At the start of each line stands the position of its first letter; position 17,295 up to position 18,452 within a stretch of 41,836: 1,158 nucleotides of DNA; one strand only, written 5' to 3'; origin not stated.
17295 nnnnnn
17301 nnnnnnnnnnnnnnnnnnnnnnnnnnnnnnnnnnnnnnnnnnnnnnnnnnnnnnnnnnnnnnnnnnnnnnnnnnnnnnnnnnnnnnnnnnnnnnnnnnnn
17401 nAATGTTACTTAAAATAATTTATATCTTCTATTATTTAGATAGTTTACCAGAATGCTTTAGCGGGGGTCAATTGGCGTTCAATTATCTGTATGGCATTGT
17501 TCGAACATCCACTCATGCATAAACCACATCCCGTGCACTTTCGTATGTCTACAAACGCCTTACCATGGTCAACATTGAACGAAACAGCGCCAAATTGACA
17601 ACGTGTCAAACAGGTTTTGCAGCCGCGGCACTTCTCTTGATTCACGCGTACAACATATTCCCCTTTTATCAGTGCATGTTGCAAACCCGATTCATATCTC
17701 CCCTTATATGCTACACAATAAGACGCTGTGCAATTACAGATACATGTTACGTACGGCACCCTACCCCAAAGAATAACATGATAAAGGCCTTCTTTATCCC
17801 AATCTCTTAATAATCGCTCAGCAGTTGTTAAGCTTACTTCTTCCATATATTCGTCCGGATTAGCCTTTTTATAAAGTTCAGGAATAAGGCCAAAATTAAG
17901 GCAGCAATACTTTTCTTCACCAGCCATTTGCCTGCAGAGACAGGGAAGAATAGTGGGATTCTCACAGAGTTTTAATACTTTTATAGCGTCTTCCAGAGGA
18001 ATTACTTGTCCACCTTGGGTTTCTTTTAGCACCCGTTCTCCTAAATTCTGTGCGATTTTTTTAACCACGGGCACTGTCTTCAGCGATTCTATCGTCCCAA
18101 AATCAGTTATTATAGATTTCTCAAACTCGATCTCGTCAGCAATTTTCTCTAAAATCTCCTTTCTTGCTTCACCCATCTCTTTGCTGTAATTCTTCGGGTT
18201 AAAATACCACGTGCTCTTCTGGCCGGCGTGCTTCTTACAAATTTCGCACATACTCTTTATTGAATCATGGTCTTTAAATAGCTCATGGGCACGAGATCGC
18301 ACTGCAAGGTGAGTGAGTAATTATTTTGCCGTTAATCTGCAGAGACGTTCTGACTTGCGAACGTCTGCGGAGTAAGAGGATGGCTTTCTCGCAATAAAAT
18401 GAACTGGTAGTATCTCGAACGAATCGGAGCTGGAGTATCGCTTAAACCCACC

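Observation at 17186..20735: Low-GC operon: paired GGR-like flavoproteins (one diverged), a novel Cys-rich Fe-S protein and a ferredoxin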

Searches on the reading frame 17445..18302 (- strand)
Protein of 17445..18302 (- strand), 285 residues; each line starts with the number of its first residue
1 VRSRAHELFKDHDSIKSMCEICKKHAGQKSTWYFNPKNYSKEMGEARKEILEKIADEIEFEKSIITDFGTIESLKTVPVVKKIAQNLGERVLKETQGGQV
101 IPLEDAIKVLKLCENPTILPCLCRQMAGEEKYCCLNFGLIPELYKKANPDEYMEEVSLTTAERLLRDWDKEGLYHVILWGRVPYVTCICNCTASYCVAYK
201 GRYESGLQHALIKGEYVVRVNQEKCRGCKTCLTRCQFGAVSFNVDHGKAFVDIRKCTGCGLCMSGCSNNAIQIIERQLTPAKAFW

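Call 3: search_protein_families(library=pfam, proteins=[window:17445-18302:-], max_evalue=0.01)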
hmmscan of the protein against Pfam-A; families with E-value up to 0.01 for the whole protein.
window:17445-18302:- (285 aa): 9 families
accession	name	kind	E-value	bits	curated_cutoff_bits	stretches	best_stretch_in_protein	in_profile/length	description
PF00037.32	Fer4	-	6.7e-09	35.6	21.1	2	251-272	3-24/24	4Fe-4S binding domain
PF13237.11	Fer4_10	-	1.4e-07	31.8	25.5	1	218-266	2-52/53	4Fe-4S dicluster domain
PF13187.11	Fer4_9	-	2.6e-06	27.8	27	1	224-271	1-52/52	4Fe-4S dicluster domain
PF12838.12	Fer4_7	-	9.6e-06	26.4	27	1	255-276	1-22/52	4Fe-4S dicluster domain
PF12837.12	Fer4_6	-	2.3e-05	24.6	25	2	250-271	3-24/24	4Fe-4S binding domain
PF12797.12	Fer4_2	-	3.6e-05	23.9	24.5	2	249-267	3-21/22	4Fe-4S binding domain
PF12800.12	Fer4_4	-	0.00097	19.8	24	0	255-267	3-15/17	4Fe-4S binding domain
PF14697.11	Fer4_21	-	0.0014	19.1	35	1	249-276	1-28/59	4Fe-4S dicluster domain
PF25160.1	LdpA_Fe-S-bd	-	0.0037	17.4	27.6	0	253-274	25-46/49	LdpA Fe-S cluster-binding domain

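Call 4: search_protein_families(library=ncbifam, proteins=[window:17445-18302:-], max_evalue=0.01)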
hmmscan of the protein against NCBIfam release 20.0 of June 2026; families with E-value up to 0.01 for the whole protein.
window:17445-18302:- (285 aa): 62 families (the best 25 are shown)
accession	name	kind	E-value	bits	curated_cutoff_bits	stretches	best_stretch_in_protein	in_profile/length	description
NF040770.1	hetero_SS_HdrA2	exception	9.8e-11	40.5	1100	1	216-273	570-625/777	CoB-CoM heterodisulfide reductase HdrA2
NF041891.1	hdrA_Methbact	equivalog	5.4e-10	38.1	1300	1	216-274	565-621/762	ferredoxin:CoB-CoM heterodisulfide reductase subunit HdrA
TIGR02700.1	flavo_MJ0208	hypoth_equivalog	5.5e-10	38.9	251.35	1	209-272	134-195/234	dihydromethanopterin reductase (acceptor)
NF041778.1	hetero_SS_HdrA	equivalog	2.5e-09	35.6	1400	1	217-273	581-635/771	ferredoxin:CoB-CoM heterodisulfide reductase subunit HdrA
NF043069.1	T4HPD_activ_SAM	equivalog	5e-09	35.9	425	1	218-280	46-106/299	trans-4-hydroxy-L-proline dehydratase activase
TIGR04105.1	FeFe_hydrog_B1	subfamily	6.8e-09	34.9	450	1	223-276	111-164/462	monomeric [FeFe] hydrogenase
TIGR02179.1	PorD_KorD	subfamily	3.1e-08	33.6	60.05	1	220-276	22-77/78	2-oxoacid:acceptor oxidoreductase, delta subunit, pyruvate/2-ketoisovalerate family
TIGR01944.1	rnfB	subfamily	4.2e-08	33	68.7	1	211-283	101-172/190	RnfABCDGE type electron transport complex subunit B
NF005504.0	PRK07118.1-3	equivalog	1.5e-07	31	437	1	182-276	101-193/293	Fe-S cluster domain-containing protein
NF040864.1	HgcB_ferredoxin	equivalog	4.6e-07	29.6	99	1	218-273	9-63/93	mercury methylation ferredoxin HgcB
NF003475.0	PRK05113.1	equivalog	5.5e-07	29.6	203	1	214-282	104-171/190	electron transport complex subunit RsxB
TIGR03336.1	IOR_alpha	equivalog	1.2e-06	27.1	650.9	1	215-271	542-595/595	indolepyruvate ferredoxin oxidoreductase subunit alpha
NF040684.1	PorD_Arch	equivalog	2.1e-06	27.7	120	1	220-274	29-82/85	pyruvate synthase subunit PorD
NF045874.1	Vhu_polyferre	exception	2.3e-06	26.6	600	1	198-276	105-179/381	F420-non-reducing hydrogenase associated-polyferredoxin VhuB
NF007203.0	PRK09624.1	equivalog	4e-06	27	171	1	219-275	47-102/105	pyuvate ferredoxin oxidoreductase subunit delta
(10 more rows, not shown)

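Call 8: find_homologous_proteins(query=window:17445-18302:-)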
Query window:17445-18302:- (285 aa): 62 proteins with E <= 0.001 among 565 candidates.
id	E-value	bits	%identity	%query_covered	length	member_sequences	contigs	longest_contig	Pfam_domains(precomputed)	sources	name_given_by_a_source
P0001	2.0e-184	630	95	99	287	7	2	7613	PF14697.12,PF00037.33,PF13237.12,PF13187.12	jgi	jgi:ferredoxin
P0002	1.4e-148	512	79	94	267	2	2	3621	PF14697.12,PF12797.13,PF12837.13,PF00037.33,PF12838.13,PF25160.2,PF13237.12,PF13187.12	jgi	jgi:ferredoxin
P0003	5.6e-147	507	77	94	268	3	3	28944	PF14697.12,PF12837.13,PF00037.33,PF12838.13,PF13237.12,PF13187.12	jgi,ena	-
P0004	2.9e-142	491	74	94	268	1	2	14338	PF14697.12,PF12797.13,PF12837.13,PF00037.33,PF12838.13,PF13237.12,PF13187.12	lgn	-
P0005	4.8e-142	490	75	94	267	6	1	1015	PF14697.12,PF12837.13,PF00037.33,PF12838.13,PF13237.12,PF13187.12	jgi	-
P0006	1.4e-141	489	77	94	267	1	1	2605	PF14697.12,PF12837.13,PF00037.33,PF12838.13,PF13237.12,PF13187.12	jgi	-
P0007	2.9e-138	478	74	94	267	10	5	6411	PF14697.12,PF12837.13,PF00037.33,PF12838.13,PF25160.2,PF13237.12,PF13187.12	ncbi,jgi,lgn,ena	-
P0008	3.4e-136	471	71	94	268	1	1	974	PF14697.12,PF12837.13,PF00037.33,PF12838.13,PF13237.12,PF13187.12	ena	-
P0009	2.7e-135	468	69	94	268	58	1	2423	PF14697.12,PF12837.13,PF00037.33,PF12838.13,PF13237.12,PF13187.12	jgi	-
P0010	3.2e-135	468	69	94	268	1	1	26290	PF14697.12,PF12837.13,PF00037.33,PF13484.12,PF12838.13,PF13237.12,PF13187.12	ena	-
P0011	2.5e-133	462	72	94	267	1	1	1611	PF14697.12,PF12837.13,PF00037.33,PF12838.13,PF13237.12,PF13187.12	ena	-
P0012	3.1e-133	462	78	85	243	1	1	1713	PF14697.12,PF12837.13,PF00037.33,PF12838.13,PF13237.12,PF13187.12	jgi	jgi:ferredoxin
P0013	6.7e-133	460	69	95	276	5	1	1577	PF14697.12,PF12797.13,PF12837.13,PF00037.33,PF13484.12,PF12838.13,PF25160.2,PF13237.12,PF13187.12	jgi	jgi:NAD-dependent dihydropyrimidine dehydrogenase PreA subunit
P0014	8.5e-133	460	69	94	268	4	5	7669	PF14697.12,PF12797.13,PF12837.13,PF00037.33,PF12838.13,PF13237.12,PF13187.12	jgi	jgi:Pyruvate/2-oxoacid:ferredoxin oxidoreductase delta subunit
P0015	2.6e-132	458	68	94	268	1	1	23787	PF14697.12,PF12837.13,PF00037.33,PF12838.13,PF13237.12,PF13187.12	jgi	jgi:ferredoxin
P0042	3.1e-106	373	58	94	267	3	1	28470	PF14697.12,PF12797.13,PF12837.13,PF00037.33,PF12838.13,PF13237.12,PF13187.12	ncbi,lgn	-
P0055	1.3e-93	331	53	94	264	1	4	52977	PF14697.12,PF12837.13,PF00037.33,PF12838.13,PF13237.12,PF13187.12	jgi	jgi:NAD-dependent dihydropyrimidine dehydrogenase PreA subunit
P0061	1.4e-35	141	31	92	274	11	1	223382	PF14697.12,PF12797.13,PF12837.13,PF00037.33,PF12838.13,PF13237.12,PF13187.12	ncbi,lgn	ncbi:MAG: ATP-binding protein [Bacillota bacterium]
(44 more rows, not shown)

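Call 10: find_encoding_contigs(protein=P0055, flank=8000, max_places=2)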
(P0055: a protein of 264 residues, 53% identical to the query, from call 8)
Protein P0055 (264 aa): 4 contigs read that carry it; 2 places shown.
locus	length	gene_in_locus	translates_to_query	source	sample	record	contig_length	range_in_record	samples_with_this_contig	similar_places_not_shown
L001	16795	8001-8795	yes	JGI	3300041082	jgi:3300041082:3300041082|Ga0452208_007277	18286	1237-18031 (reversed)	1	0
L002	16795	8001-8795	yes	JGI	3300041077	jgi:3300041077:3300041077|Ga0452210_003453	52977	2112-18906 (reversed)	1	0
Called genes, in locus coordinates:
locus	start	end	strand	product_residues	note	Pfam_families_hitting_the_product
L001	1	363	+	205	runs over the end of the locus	?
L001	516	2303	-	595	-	PF00939:Na_sulph_symp, PF03600:CitMHS, PF02080:TrkA_C, PF00939:Na_sulph_symp, PF03600:CitMHS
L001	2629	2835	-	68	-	PF13619:KTSC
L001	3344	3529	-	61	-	-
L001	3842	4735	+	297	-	PF02678:Pirin, PF05726:Pirin_C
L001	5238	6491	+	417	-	PF01134:GIDA, PF01266:DAO (faint), PF12831:FAD_oxidored (weak), PF01494:FAD_binding_3, PF22578:GGR_cat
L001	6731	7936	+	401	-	PF00890:FAD_binding_2, PF01134:GIDA, PF01266:DAO (weak), PF01494:FAD_binding_3 (weak), PF03486:HI0933_like (weak), PF05834:Lycopene_cycl (weak), PF12831:FAD_oxidored, PF22578:GGR_cat, +3 more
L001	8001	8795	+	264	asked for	PF12837:Fer4_6 (faint), PF13237:Fer4_10 (weak), PF00037:Fer4 (weak), PF12838:Fer4_7 (weak), PF13187:Fer4_9 (weak), PF14697:Fer4_21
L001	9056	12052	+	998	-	PF06745:ATPase (weak)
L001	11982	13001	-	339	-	PF17835:NOG1_N, PF01926:MMR_HSR1, PF02421:FeoB_N, PF06858:NOG1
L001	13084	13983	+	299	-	PF03444:WHD_HrcA, PF00571:CBS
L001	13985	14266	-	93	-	PF01503:PRA-PH, PF03819:MazG (weak)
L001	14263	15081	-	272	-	PF00571:CBS, PF02195:ParB_N (faint), PF00571:CBS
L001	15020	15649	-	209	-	PF00753:Lactamase_B, PF23023:Anti-Pycsar_Apyc1, PF12706:Lactamase_B_2 (weak)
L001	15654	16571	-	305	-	PF17884:DUF5591, PF01472:PUA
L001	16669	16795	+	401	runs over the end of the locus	PF26549:Tricorn_N (weak), PF26550:Tricorn_2nd (weak), PF26549:Tricorn_N, PF00930:DPPIV_N (faint), PF26549:Tricorn_N, PF07676:PD40 (weak)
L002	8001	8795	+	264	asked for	PF12837:Fer4_6 (faint), PF13237:Fer4_10 (weak), PF00037:Fer4 (weak), PF12838:Fer4_7 (weak), PF13187:Fer4_9 (weak), PF14697:Fer4_21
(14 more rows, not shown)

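Call 11: find_encoding_contigs(protein=P0042, flank=8000, max_places=2)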
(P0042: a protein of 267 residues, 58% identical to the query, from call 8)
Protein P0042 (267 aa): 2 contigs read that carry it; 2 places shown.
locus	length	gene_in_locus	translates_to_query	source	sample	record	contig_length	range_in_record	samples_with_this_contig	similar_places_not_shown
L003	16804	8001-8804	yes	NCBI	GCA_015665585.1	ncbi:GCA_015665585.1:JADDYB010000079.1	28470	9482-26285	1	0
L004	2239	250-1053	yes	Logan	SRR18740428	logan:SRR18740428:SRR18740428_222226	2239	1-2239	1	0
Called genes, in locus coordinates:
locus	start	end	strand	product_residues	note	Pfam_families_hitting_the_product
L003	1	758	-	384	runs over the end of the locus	PF00696:AA_kinase, PF01472:PUA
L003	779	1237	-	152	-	-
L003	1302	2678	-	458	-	PF00890:FAD_binding_2 (faint), PF01266:DAO (faint), PF03486:HI0933_like (faint), PF07992:Pyr_redox_2, PF00070:Pyr_redox, PF02852:Pyr_redox_dim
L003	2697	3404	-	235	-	-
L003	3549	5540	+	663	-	-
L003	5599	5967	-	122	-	PF05942:PaREP1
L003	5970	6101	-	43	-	-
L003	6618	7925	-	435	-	PF02310:B12-binding, PF04055:Radical_SAM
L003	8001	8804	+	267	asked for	PF00037:Fer4 (faint), PF14697:Fer4_21 (faint), PF12797:Fer4_2 (faint), PF12837:Fer4_6 (faint), PF13237:Fer4_10, PF12838:Fer4_7 (weak), PF13187:Fer4_9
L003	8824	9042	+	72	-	PF13237:Fer4_10 (faint), PF12838:Fer4_7 (weak), PF13187:Fer4_9 (weak), PF13484:Fer4_16 (faint), PF12798:Fer4_3 (faint), PF00037:Fer4 (weak), PF12837:Fer4_6 (weak)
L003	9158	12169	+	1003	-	-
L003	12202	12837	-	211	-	-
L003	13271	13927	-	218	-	-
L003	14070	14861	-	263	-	PF25213:HVO_A0261_N, PF08350:FilR1_middle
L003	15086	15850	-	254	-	PF01478:Peptidase_A24, PF06847:Arc_PepC_II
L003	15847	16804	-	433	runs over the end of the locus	PF07088:GvpD_P-loop, PF06745:ATPase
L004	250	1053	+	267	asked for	PF00037:Fer4 (faint), PF14697:Fer4_21 (faint), PF12797:Fer4_2 (faint), PF12837:Fer4_6 (faint), PF13237:Fer4_10, PF12838:Fer4_7 (weak), PF13187:Fer4_9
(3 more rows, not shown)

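Call 12: find_encoding_contigs(protein=P0061, flank=8000, max_places=2)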
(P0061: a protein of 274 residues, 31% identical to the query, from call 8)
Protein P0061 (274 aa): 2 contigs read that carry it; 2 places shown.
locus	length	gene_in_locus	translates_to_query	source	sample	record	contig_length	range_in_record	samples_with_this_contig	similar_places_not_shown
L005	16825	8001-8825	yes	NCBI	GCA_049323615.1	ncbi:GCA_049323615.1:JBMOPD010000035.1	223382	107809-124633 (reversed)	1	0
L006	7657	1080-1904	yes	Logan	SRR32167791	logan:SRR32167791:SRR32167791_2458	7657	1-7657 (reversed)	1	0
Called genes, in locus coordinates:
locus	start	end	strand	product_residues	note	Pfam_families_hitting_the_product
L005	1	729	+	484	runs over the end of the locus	PF00672:HAMP, PF00512:HisKA, PF02518:HATPase_c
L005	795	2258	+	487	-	PF25917:BSH_RND, PF25990:Beta-barrel_YknX (faint), PF25881:HH_YBHG, PF25885:HH_EMRA, PF25954:Beta-barrel_RND_2 (faint), PF26002:Beta-barrel_AprE (weak)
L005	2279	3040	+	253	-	PF02463:SMC_N (faint), PF00005:ABC_tran, PF13304:AAA_21 (faint)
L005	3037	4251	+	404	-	PF12704:MacB_PCD, PF02687:FtsX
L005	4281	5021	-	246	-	PF27030:AbpE_bact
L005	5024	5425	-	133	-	PF09383:NIL, PF13183:Fer4_8 (faint), PF13237:Fer4_10, PF00037:Fer4, PF12837:Fer4_6 (weak), PF14697:Fer4_21, PF12838:Fer4_7, PF13187:Fer4_9, +3 more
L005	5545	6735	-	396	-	PF01837:HcyBio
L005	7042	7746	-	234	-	PF04542:Sigma70_r2, PF04545:Sigma70_r4, PF01381:HTH_3 (weak)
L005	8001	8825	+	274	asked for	PF00037:Fer4, PF12797:Fer4_2 (faint), PF12837:Fer4_6 (faint), PF13237:Fer4_10 (weak), PF14697:Fer4_21 (weak), PF12838:Fer4_7 (weak), PF13187:Fer4_9 (weak)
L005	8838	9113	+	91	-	PF12838:Fer4_7 (faint), PF12837:Fer4_6 (faint), PF13237:Fer4_10 (faint), PF14697:Fer4_21 (faint), PF13484:Fer4_16 (faint), PF13187:Fer4_9 (weak), PF00037:Fer4 (weak)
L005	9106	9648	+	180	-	-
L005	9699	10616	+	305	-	PF00753:Lactamase_B, PF19583:ODP (faint), PF12706:Lactamase_B_2 (faint)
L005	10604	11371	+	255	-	PF19567:CpsB_CapC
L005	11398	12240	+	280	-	PF04909:Amidohydro_2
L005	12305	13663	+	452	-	PF02386:TrkH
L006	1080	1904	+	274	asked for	PF00037:Fer4, PF12797:Fer4_2 (faint), PF12837:Fer4_6 (faint), PF13237:Fer4_10 (weak), PF14697:Fer4_21 (weak), PF12838:Fer4_7 (weak), PF13187:Fer4_9 (weak)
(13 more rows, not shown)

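Call 16: find_related_loci(query=A1, collection=genome_contigs, flank=10000)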
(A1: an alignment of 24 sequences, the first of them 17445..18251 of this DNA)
Query A1 (268 aa) in genome_contigs; peptide patterns used: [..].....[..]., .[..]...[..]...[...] (x = any residue, [..] = any of these).
132 stretches matched a pattern; 64 encode a relative of the query (tblastn E <= 1e-3); 63 distinct loci.
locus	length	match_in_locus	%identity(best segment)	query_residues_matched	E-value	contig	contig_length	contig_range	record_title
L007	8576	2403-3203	73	1-268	2e-136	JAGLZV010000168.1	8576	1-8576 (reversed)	MAG: Methanophagales archaeon isolate RS_14_10 ZL355.bin.10.fa_168, whole genome shotgun sequence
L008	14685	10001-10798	69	1-268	1e-129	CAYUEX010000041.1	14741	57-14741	MAG TPA_asm: uncultured Halobacteria archaeon isolate binchicken_co332_136 genome assembly, contig: NODE_875_length_1474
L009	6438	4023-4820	53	1-268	5e-101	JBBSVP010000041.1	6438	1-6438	MAG: Candidatus Hydrothermarchaeota archaeon isolate H32-bin130_1 H32_bin130_1_000000000043, whole genome shotgun sequen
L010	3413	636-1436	54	1-268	5e-100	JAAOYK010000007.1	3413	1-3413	Candidatus Pacearchaeota archaeon isolate DPANNHV_H1.bin.39 k83_267979, whole genome shotgun sequence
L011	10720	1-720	60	28-268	1e-98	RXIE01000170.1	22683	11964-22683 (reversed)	MAG: Methanophagales archaeon ANME-1-THS DGJ9_scaffold_1640, whole genome shotgun sequence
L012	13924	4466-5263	52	1-268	1e-95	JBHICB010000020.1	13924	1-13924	MAG: Candidatus Hydrothermarchaeales archaeon isolate FS_2_bin.2 NODE_493_length_13924_cov_4.987815, whole genome shotgu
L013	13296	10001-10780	38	1-260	4e-57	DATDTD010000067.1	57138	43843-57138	MAG TPA_asm: archaeon isolate SMAG_U8022 k141_2058822, whole genome shotgun sequence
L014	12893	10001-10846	32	1-268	2e-48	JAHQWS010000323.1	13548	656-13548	MAG: Promethearchaeia archaeon isolate ABR15 NODE_889_length_13548_cov_4, whole genome shotgun sequence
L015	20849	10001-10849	32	1-263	2e-44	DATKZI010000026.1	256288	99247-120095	MAG TPA_asm: Candidatus Bathyarchaeia archaeon isolate SMAG_U14241 k141_4731002, whole genome shotgun sequence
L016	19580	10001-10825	35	1-266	6e-44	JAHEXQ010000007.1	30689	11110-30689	MAG: Actinomycetes bacterium isolate nzgw108 NODE_1954_length_30690_cov_3.138310, whole genome shotgun sequence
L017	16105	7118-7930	33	1-259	4e-42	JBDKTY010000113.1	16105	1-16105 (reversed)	MAG: Syntrophobacter sp. isolate 7_bin.95 c_000000507179, whole genome shotgun sequence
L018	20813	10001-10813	32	1-266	6e-41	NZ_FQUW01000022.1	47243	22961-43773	Desulfofundulus australicus DSM 11792, whole genome shotgun sequence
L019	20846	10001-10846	31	1-268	2e-40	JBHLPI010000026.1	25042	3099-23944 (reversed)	MAG: Promethearchaeota archaeon isolate H2M.163 H2M.163@1348, whole genome shotgun sequence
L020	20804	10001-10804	32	1-263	4e-40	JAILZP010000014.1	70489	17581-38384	MAG: Peptococcaceae bacterium isolate HOT.CON.130 NODE_374_length_70489_cov_14.656522, whole genome shotgun sequence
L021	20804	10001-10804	31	1-263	8e-40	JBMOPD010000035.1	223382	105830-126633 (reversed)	MAG: Bacillota bacterium isolate Betzabe_MAG119 MAG119_35, whole genome shotgun sequence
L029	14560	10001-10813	32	1-266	6e-38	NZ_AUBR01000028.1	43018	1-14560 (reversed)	Desulfovirgula thermocuniculi DSM 16036 G454DRAFT_scaffold00025.25_C, whole genome shotgun sequence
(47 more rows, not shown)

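Call 18: predict_structure(alignment_id=A1)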
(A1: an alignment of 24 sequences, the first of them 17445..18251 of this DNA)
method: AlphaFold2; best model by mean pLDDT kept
length: 268 residues; sequences in the alignment: 24
mean_pLDDT: 66.7   pTM: 0.65
mean pLDDT of the five models: 66.7, 54.7, 53.1, 49.2, 48.5
residues with pLDDT >= 90: 28; 70-90: 86; 50-70: 112; < 50: 42
segments of 3 or more residues with pLDDT < 50: 23-26, 40-61, 165-168, 262-268
pLDDT, mean of each block of 10 residues (from residue 1): 50 55 51 53 35 36 56 65 80 78 65 64 65 78 90 79 55 62 58 66 92 85 91 83 80 80 42
secondary structure, 60 per line:
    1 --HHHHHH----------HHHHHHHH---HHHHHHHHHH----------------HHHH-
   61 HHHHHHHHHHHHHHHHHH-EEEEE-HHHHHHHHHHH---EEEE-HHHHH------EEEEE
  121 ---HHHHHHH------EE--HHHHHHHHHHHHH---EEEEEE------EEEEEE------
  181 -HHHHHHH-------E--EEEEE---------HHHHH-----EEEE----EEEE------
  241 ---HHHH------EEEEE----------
elements in order: H3-8 H19-26 H30-39 H56-59 H61-78 E80-84 H86-96 E100-103 H105-109 E116-120 H124-130 H141-153 E157-162 E169-174 H182-188 E199-203 H213-217 E223-226 E231-234 H244-247 E254-258
